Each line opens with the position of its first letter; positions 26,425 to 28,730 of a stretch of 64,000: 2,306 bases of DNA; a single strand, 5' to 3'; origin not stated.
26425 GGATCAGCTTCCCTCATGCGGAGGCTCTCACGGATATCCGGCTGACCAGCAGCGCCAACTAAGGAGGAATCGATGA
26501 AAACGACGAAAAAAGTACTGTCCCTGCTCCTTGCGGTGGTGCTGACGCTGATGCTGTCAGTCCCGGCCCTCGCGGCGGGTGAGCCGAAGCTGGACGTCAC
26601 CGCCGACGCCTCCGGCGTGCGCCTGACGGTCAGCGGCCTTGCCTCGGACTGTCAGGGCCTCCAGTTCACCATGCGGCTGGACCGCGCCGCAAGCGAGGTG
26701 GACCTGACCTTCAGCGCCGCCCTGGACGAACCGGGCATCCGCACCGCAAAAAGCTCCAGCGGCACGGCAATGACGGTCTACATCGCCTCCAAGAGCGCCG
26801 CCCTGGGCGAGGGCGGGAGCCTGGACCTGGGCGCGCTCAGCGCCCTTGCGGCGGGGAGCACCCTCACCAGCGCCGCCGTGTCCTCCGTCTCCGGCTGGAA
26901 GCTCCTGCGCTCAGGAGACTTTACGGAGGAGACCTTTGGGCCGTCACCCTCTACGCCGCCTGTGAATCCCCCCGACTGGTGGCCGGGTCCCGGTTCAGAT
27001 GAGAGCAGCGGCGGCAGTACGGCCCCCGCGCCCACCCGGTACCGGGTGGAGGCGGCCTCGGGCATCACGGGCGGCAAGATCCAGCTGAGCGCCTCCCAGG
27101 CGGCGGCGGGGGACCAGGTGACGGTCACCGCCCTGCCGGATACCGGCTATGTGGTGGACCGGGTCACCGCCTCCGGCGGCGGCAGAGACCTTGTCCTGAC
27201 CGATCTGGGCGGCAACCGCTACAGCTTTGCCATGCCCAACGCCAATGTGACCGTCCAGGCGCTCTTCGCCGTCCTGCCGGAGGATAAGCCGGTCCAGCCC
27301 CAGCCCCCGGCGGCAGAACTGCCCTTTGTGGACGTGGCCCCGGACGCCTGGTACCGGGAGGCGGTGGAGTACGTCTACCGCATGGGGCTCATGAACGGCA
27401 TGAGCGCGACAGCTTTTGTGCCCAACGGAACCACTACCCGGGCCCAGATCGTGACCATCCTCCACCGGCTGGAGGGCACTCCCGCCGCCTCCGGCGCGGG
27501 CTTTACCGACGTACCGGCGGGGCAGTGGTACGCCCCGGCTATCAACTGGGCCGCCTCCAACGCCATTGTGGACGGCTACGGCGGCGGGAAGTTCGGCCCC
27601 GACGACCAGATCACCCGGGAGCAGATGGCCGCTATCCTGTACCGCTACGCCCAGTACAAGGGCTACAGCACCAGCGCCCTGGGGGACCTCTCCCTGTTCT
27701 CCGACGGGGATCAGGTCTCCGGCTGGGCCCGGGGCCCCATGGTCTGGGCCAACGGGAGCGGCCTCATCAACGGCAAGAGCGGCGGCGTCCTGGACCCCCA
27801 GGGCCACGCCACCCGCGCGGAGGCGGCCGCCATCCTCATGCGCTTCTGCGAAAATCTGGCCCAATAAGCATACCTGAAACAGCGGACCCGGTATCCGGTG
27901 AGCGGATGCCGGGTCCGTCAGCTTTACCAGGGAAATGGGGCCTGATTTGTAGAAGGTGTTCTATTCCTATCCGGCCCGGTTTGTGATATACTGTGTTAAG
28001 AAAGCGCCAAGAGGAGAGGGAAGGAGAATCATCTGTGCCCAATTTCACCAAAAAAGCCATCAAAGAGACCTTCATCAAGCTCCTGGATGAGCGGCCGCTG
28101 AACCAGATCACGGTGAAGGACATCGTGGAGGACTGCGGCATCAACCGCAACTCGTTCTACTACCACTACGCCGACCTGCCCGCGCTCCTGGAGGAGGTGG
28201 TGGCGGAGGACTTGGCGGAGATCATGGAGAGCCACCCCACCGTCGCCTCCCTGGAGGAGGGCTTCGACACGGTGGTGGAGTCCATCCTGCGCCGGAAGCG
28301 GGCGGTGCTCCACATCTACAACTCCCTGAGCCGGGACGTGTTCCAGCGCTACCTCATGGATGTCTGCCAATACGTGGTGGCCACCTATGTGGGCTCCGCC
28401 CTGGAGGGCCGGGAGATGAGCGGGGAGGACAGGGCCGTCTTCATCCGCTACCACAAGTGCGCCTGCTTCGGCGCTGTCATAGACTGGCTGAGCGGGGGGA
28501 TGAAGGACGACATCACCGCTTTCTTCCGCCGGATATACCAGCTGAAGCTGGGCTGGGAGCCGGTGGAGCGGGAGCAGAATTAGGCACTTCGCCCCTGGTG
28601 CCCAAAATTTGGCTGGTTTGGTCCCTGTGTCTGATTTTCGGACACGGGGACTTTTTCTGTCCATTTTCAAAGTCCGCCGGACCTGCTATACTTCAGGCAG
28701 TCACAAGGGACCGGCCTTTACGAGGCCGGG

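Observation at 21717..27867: Dockerin-bearing M60-like protease next to a cohesin-like, SLH-anchored protein: possible non-cellulosomal surface display of a mucinase-type enzyme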

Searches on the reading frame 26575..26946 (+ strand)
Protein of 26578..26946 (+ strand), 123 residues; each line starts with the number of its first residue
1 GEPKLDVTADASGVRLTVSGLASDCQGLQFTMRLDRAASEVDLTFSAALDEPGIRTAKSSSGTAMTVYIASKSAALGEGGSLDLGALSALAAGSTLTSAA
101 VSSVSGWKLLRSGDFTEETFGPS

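Call 13: find_homologous_proteins(query=window:26578-26946:+, max_evalue=0.01)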
Query seq(123 aa) (123 aa): 2 proteins with E <= 0.01 among 110 candidates.
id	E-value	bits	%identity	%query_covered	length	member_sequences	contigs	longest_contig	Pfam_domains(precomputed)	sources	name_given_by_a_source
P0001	2.1e-51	191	99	84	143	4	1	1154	-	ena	-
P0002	4.8e-32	129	100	54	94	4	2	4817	-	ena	-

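Call 24: search_protein_representatives(protein=window:26575-26943:+)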
Query: 123 residues. Proteins with E-value up to 0.001 (for the whole library): 16; up to 1e-10: 2; up to 1e-30: 1. The best 16 are listed.
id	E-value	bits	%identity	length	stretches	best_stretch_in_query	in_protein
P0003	2.0e-44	166.8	73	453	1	1-122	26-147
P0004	1.9e-14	70.4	27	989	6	4-74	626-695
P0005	6.8e-10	55.7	37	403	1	2-107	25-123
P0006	2.5e-07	47.5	42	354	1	11-111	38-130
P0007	2.9e-07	47.3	41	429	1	3-112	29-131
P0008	3.6e-07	47.0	41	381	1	4-114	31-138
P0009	1.4e-06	45.0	28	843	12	20-92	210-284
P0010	2.4e-06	44.3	42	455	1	1-93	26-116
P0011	8.7e-06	42.5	40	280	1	1-113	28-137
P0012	2.6e-05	41.0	36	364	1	1-112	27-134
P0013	3.6e-05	40.5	36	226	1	17-121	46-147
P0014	7.5e-05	39.5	35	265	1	11-113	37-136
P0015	2.2e-04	38.0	29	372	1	9-101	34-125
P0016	2.3e-04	37.9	41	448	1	12-110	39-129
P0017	3.2e-04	37.5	38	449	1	1-114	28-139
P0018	3.9e-04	37.2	38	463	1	1-121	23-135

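Call 26: search_protein_families(library=pfam, proteins=[P0003, P0004, P0005, P0006, P0007, P0008, P0009, P0010, P0011, P0012], max_evalue=0.01)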
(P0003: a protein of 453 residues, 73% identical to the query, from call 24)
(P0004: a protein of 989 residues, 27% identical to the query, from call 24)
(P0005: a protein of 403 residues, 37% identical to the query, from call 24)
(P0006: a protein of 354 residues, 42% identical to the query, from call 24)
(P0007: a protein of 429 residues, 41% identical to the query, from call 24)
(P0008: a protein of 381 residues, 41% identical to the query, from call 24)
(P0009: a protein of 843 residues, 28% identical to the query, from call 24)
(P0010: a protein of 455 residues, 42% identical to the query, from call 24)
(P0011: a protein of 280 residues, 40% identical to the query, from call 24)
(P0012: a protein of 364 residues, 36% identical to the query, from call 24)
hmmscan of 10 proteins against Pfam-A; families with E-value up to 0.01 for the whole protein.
P0003 (453 aa): 2 families
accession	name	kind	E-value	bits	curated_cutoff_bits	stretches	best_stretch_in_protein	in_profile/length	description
PF00395.25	SLH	-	6.4e-33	112.9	20.8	3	333-375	2-44/44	S-layer homology domain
PF18998.6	Flg_new_2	-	1.9e-11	44.2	23.6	1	188-257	8-71/73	Divergent InlB B-repeat domain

P0004 (989 aa): 22 families
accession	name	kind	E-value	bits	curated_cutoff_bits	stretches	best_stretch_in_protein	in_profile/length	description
PF13570.13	Beta-prop_ACSF4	-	4.9e-61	207.4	133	2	772-981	20-236/329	Beta-alanine-activating enzyme, beta-propeller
PF00801.26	PKD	-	5.5e-54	180.5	23.5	7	636-703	14-75/80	PKD domain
PF18911.6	PKD_4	-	1.5e-50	169.6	27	7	98-178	4-82/85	PKD domain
PF13360.13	PQQ_2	-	2e-28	100.1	27.6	3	764-876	27-144/233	Outer membrane protein assembly factor BamB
PF19077.6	Big_13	-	1.1e-13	51.9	27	0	292-357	32-100/102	Bacterial Ig-like domain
PF18981.6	InlK_D3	-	4e-12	46.5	25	0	488-533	32-73/75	Internalin K domain (D3/D4)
PF07495.19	Y_Y_Y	-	2.8e-11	43.6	26.6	0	331-350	36-55/65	Y_Y_Y domain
PF17957.7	Big_7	-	3.1e-11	44.2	24.1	0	105-144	13-52/70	Bacterial Ig domain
PF07532.17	Big_4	-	7e-11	41.9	22.1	0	465-492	18-45/59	Bacterial Ig-like domain (group 4)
PF13620.12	CarboxypepD_reg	-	2.6e-10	41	32.3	1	21-85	2-73/82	Carboxypeptidase regulatory-like domain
PF18146.6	CinA_KH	-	6.3e-10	39.4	27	0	328-354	31-57/73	Damage-inducible protein CinA KH domain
PF02926.22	THUMP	-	1.9e-08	35.1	20.6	0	228-271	7-50/84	THUMP domain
PF22352.2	K319L-like_PKD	-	8.5e-07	29.3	27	0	551-621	14-84/84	K319L-like, PKD domain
PF13715.12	CarbopepD_reg_2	-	1.2e-06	28.9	32.2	1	22-93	2-77/88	CarboxypepD_reg-like domain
PF19501.5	PcRGLX_1st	-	2.2e-06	27.8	22.1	0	780-795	49-64/83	PcRGLX-like N-terminal RIFT barrel domain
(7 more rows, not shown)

P0005 (403 aa): 1 family
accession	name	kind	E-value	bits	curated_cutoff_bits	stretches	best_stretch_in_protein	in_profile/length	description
PF00395.25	SLH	-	1.6e-38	130.8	20.8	3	278-320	2-44/44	S-layer homology domain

P0006 (354 aa): 1 family
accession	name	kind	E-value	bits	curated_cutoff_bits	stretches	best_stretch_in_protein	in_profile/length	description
PF00395.25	SLH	-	3.1e-35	120.3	20.8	3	237-279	2-44/44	S-layer homology domain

P0007 (429 aa): 2 families
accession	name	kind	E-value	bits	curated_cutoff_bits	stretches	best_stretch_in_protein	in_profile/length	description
PF00395.25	SLH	-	1e-30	105.8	20.8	3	309-351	2-44/44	S-layer homology domain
PF18998.6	Flg_new_2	-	3.3e-08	33.8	23.6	1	167-239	5-69/73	Divergent InlB B-repeat domain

P0008 (381 aa): 2 families
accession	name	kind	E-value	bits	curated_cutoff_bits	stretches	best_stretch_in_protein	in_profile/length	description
PF00395.25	SLH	-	1.5e-23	82.9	20.8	2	327-371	1-44/44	S-layer homology domain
PF18998.6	Flg_new_2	-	1.5e-10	41.4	23.6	1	165-241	3-72/73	Divergent InlB B-repeat domain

P0009 (843 aa): 5 families
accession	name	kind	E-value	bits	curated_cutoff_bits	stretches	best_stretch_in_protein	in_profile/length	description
PF14460.11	Prok-E2_D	-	1e-20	74.6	25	0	406-438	86-117/171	Prokaryotic E2 family D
PF07532.17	Big_4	-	2.2e-11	43.6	22.1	0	526-544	7-25/59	Bacterial Ig-like domain (group 4)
PF19792.4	DUF6276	-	1.7e-06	28.7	27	0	22-74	13-65/128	Family of unknown function (DUF6276)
PF05265.19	DUF723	-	1.8e-06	28.2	20.9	0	23-37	42-56/60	Protein of unknown function (DUF723)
PF15714.11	SpoVT_C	-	6.4e-05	23.5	27.5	0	19-43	1-25/128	Stage V sporulation protein T C-terminal, transcription factor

P0010 (455 aa): 2 families
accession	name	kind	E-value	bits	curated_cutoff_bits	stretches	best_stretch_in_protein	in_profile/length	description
PF00395.25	SLH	-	3.3e-41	139.5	20.8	3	335-377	2-44/44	S-layer homology domain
PF18998.6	Flg_new_2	-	2.7e-06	27.7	23.6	1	187-257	9-72/73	Divergent InlB B-repeat domain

P0011 (280 aa): 1 family
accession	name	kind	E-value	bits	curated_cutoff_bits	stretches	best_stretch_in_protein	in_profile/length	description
PF00395.25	SLH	-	1e-21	77.1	20.8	2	171-202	13-44/44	S-layer homology domain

P0012 (364 aa): 1 family
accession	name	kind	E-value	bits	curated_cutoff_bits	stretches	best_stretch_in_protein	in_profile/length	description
PF00395.25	SLH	-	3.4e-22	78.6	20.8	2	309-351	2-43/44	S-layer homology domain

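Call 28: find_homologous_proteins(query=A2, max_evalue=0.001)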
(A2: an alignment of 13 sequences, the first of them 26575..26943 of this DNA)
Query A2 (13 sequences) (123 aa, profile of the alignment): 3 proteins with E <= 0.001 among 2338 candidates.
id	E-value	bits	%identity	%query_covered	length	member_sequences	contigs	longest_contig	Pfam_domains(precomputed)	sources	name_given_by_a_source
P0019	2.3e-39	152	36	77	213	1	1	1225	PF01925.26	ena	-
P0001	2.1e-24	103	99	85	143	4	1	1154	-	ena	-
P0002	2.0e-13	68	100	55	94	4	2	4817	-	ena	-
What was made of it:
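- Tried and rejected: It found only 2-3 fragments (calls 13, 28), so it was useless for building an alignment.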

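Call 33: search_solved_structures(query=A3, max_evalue=10, show_alignments=3)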
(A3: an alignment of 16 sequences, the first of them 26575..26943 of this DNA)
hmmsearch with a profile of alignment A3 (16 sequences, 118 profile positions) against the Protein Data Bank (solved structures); distinct sequences matched with E-value up to 10: 1.
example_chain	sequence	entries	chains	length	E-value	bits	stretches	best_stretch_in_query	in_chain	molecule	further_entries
3lhn_A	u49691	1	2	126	0.33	14.1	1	25-84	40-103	Lipoprotein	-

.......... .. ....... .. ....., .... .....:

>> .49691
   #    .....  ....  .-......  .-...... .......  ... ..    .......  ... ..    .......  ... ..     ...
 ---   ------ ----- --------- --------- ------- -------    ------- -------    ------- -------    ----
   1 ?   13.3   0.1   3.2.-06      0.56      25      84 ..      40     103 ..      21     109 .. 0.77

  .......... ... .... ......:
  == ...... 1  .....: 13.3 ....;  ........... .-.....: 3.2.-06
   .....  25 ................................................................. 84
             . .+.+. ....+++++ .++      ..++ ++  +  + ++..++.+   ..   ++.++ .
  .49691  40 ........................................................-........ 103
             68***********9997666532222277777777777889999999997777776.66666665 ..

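Call 39: predict_structure(alignment_id=A3)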
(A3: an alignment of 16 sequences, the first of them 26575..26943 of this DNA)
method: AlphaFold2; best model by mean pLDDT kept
length: 123 residues; sequences in the alignment: 16
mean_pLDDT: 88.3   pTM: 0.81
mean pLDDT of the five models: 88.3, 88.2, 86.8, 84.3, 84.0
residues with pLDDT >= 90: 75; 70-90: 42; 50-70: 6; < 50: 0
segments of 3 or more residues with pLDDT < 50: none
pLDDT, mean of each block of 10 residues (from residue 1): 86 87 91 93 93 94 96 84 92 79 90 78 78
secondary structure, 60 per line:
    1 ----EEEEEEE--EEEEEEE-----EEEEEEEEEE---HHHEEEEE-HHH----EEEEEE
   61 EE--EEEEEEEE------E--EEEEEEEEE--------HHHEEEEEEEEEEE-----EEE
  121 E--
elements in order: E5-11 E14-20 E26-35 E42-46 E55-62 E65-72 E82-90 E102-112 E118-121
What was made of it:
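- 26575..26943 (+): N-module 'head' (aa 27-149): a nine-stranded beta jelly roll and the proposed XDoc receptor. AF2 model has pLDDT 88.3 and pTM 0.81 with 9 strands (call 39).
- On Cohesin (PF00963): The AF2 model has 9 strands and pLDDT 88 (call 39).
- The head models as a confident nine-strand jelly roll (call 39).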

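Call 41: fold_search(model_id=the predicted structure, library=pdb)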
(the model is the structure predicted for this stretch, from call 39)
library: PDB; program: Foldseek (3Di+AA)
matches with E <= 10: 956; with E <= 0.001: 0
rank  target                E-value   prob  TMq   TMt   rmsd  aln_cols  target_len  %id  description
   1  6qfs_F                1.6e-03  1.00  0.45  0.50   5.7       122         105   19  Chargeless variant of the Cellulose-binding domain from Cellulomonas fimi (released 2019-12-18)
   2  6qfs_B                5.1e-03  1.00  0.48  0.54   4.5       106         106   20  Chargeless variant of the Cellulose-binding domain from Cellulomonas fimi (released 2019-12-18)
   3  6qfs_A                6.6e-03  1.00  0.48  0.55   5.6       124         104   18  Chargeless variant of the Cellulose-binding domain from Cellulomonas fimi (released 2019-12-18)
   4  1exg                  2.1e-02  0.99  0.41  0.44   5.7       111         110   14  SOLUTION STRUCTURE OF A CELLULOSE BINDING DOMAIN FROM CELLULOMONAS FIMI BY NUCLEAR MAGNETIC RESONANCE SPECTROSCOPY (released 1995-06-03)
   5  8um6_A                2.3e-02  1.00  0.53  0.51   4.5       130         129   11  Structure of copper bound to YcnI W137F (released 2024-02-07)
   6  6kgc_A                2.8e-02  0.91  0.41  0.36   9.5       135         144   15  Crystal structure of CaDoc0917(R49D)-CaCohA2 complex at pH 5.4 (released 2020-07-08)
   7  6kgd_A                2.8e-02  0.90  0.40  0.35   9.5       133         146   15  Crystal structure of CaDoc0917(R49D)-CaCohA2 complex at pH 8.0 (released 2020-07-08)
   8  2jh2_A                3.5e-02  1.00  0.56  0.52   6.5       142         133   13  X-ray crystal structure of a cohesin-like module from Clostridium perfringens (released 2007-11-06)
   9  7me6_B                3.9e-02  0.99  0.46  0.45   7.7       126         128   10  Structure of the apo form of YcnI (released 2021-08-18)
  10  8um6_B                4.1e-02  1.00  0.53  0.52   4.4       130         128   12  Structure of copper bound to YcnI W137F (released 2024-02-07)
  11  7me6_A                4.6e-02  0.98  0.46  0.45   5.9       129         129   11  Structure of the apo form of YcnI (released 2021-08-18)
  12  2rtt_MODEL_1_A        5.3e-02  0.99  0.46  0.52   4.6       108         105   13  Solution structure of the chitin-binding domain of Chi18aC from Streptomyces coelicolor (released 2014-08-27)
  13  7mek_B                5.3e-02  0.99  0.49  0.48   4.8       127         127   12  Structure of copper bound to Ycnl (released 2021-08-18)
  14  4lee_A                6.9e-02  0.96  0.48  0.23   6.3       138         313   11  Structure of the Als3 adhesin from Candida albicans, residues 1-313 (mature sequence), triple mutant in the binding ca (released 2014-05-14)
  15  5nrk_A                7.3e-02  1.00  0.59  0.52   4.6       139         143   14  Crystal structure of the sixth cohesin from Acetivibrio cellulolyticus' scaffoldin B in complex with Cel5 dockerin S15 (released 2018-01-31)
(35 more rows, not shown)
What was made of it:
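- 26575..26943 (+): Foldseek finds CBM2, CBM3 and cohesins, with cohesins at TM 0.52-0.59 (call 41).
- On Cohesin (PF00963): TM to cohesins is 0.52-0.59, but all E-values exceed 1e-3, and CBM2, CBM3, chitin-binding domains and YcnI match equally well (call 41).
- The highest TM-scores, normalised to the query, belong to cohesins (5nrk 0.59) (call 41). CBM2, chitin-binding domains and YcnI score as well as cohesins (call 41). The best Foldseek E-values for the head are CBM2 structures (6qfs 1.6e-3, 1exg), and chitin-binding domains give TM 0.57 normalised to the target (call 41).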

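Call 43: search_protein_families(library=pfam, alignment_id=A3, max_evalue=10)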
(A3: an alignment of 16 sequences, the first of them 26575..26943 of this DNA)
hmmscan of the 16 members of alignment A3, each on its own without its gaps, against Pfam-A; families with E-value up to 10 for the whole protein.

A. member 1, window:26575-26943:+ (123 aa): 0 families

B. families by the number of members that match (of 16 scanned): 4 families
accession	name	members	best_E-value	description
PF21254.3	AGA-YXIM_GBD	1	0.051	Beta-agarase/YXIM esterase-like, galactose-binding domain-like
PF11407.14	RestrictionMunI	1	0.056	Type II restriction enzyme MunI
PF04170.18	NlpE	1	0.064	NlpE N-terminal domain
PF22480.1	DUF6984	1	0.22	Domain of unknown function (DUF6984)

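Call 46: find_encoding_contigs(protein=P0005, flank=8000, max_places=3)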
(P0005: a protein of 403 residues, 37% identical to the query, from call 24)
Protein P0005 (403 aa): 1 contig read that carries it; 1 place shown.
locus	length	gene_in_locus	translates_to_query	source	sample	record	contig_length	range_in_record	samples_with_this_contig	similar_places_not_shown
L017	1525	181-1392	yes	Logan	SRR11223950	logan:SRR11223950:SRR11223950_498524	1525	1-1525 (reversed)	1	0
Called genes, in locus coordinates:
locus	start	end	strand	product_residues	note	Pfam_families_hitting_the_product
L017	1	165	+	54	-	?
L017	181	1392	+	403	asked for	PF00395:SLH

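Call 48: find_encoding_contigs(protein=P0007, flank=8000, max_places=3)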
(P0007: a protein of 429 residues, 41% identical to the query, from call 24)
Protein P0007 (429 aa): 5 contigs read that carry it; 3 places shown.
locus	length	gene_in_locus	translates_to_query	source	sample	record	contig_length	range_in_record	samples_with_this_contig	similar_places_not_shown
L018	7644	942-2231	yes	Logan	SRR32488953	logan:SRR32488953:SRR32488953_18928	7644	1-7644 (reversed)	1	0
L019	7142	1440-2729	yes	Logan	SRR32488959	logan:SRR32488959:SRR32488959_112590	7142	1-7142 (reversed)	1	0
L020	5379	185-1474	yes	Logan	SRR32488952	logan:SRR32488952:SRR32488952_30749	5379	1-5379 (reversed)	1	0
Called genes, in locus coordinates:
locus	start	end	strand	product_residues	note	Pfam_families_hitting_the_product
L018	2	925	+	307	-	?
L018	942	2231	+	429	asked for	PF18998:Flg_new_2, PF00395:SLH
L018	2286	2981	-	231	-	PF04542:Sigma70_r2, PF04545:Sigma70_r4, PF01381:HTH_3 (weak)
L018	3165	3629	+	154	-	-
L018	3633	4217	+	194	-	PF01206:TusA, PF02635:DsrE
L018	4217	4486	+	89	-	PF11823:Se_S_carrier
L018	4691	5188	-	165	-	PF03167:UDG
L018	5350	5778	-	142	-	-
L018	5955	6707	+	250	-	PF05857:TraX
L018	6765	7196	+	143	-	PF01842:ACT (weak), PF13291:ACT_4 (faint), PF22468:ACT_9 (weak)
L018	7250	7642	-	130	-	?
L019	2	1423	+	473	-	?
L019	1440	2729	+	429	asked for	PF18998:Flg_new_2, PF00395:SLH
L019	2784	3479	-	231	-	PF04542:Sigma70_r2, PF04545:Sigma70_r4, PF01381:HTH_3 (weak)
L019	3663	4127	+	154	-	-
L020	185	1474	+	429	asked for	PF18998:Flg_new_2, PF00395:SLH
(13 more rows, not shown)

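Call 49: find_encoding_contigs(protein=P0012, flank=8000, max_places=3)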
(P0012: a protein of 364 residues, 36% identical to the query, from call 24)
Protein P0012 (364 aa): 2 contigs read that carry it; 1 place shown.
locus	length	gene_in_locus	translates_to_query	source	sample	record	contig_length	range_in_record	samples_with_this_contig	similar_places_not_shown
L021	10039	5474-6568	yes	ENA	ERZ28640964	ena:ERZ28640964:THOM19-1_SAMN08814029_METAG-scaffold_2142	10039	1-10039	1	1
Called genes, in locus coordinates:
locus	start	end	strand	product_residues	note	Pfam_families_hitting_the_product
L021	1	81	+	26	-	?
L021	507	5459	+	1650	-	PF00041:fn3 (weak), PF16656:Pur_ac_phosph_N (faint), PF00041:fn3 (weak), PF13402:Peptidase_M60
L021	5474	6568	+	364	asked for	PF00395:SLH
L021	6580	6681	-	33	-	-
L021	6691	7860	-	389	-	PF00970:FAD_binding_6, PF00175:NAD_binding_1, PF00111:Fer2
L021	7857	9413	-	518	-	PF00890:FAD_binding_2 (weak), PF01266:DAO (faint), PF03486:HI0933_like (faint), PF12831:FAD_oxidored (weak), PF13450:NAD_binding_8, PF01593:Amino_oxidase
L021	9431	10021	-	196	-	-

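Call 50: find_encoding_contigs(protein=P0015, flank=8000, max_places=2)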
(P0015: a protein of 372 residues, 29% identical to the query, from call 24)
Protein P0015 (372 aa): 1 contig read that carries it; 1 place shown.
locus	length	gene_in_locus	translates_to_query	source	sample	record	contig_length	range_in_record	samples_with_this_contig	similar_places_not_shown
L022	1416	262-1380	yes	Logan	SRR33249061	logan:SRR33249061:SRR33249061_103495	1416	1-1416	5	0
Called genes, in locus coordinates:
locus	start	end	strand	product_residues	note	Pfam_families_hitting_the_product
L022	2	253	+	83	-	?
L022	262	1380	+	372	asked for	PF00395:SLH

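Call 51: find_encoding_contigs(protein=P0018, flank=8000, max_places=2)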
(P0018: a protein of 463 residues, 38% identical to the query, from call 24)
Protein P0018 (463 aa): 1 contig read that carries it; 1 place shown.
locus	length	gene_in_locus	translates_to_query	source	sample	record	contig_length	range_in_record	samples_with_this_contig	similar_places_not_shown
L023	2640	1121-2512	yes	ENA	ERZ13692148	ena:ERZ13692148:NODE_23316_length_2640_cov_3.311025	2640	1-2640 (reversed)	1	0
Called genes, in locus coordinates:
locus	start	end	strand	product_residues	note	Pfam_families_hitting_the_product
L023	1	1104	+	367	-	?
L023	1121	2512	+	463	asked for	PF18998:Flg_new_2 (faint), PF00395:SLH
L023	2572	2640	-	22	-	?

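Call 52: find_encoding_contigs(protein=P0006, flank=8000, max_places=2)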
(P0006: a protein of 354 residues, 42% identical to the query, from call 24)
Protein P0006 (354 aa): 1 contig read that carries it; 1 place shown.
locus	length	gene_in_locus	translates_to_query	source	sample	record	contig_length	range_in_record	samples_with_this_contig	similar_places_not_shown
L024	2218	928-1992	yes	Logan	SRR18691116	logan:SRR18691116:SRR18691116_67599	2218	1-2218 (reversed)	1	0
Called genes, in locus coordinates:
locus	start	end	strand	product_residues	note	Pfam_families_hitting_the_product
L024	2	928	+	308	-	?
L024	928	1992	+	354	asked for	PF00395:SLH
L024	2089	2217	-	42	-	?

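Call 94: search_solved_structures(query=A7, max_evalue=10, show_alignments=3)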
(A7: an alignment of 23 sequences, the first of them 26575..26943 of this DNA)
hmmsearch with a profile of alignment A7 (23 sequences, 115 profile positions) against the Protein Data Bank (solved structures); distinct sequences matched with E-value up to 10: 1.
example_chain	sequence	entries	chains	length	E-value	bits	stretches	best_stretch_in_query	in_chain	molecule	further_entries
7cuj_C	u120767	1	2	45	0.16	15.1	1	30-68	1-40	Protection of telomeres protein tpz1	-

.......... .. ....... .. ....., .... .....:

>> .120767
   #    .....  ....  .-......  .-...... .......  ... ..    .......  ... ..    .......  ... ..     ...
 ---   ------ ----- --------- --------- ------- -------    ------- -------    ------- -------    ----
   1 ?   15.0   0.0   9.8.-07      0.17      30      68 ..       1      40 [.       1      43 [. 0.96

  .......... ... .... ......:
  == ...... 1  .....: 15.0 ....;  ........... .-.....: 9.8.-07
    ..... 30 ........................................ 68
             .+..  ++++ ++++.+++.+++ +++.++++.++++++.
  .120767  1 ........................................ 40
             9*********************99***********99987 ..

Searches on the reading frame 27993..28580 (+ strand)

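Call 9: search_protein_families(library=pfam, proteins=[window:27993-28580:+], max_evalue=0.001)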
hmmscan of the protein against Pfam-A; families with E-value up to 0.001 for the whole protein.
window:27993-28580:+ (196 aa): 2 families
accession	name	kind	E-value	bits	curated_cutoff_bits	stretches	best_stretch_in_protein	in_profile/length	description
PF14278.11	TetR_C_8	-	6.6e-17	61.9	26.1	1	87-184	3-100/103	Transcriptional regulator C-terminal region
PF00440.29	TetR_N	-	8.2e-06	26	24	1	29-69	7-47/47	Bacterial regulatory proteins, tetR family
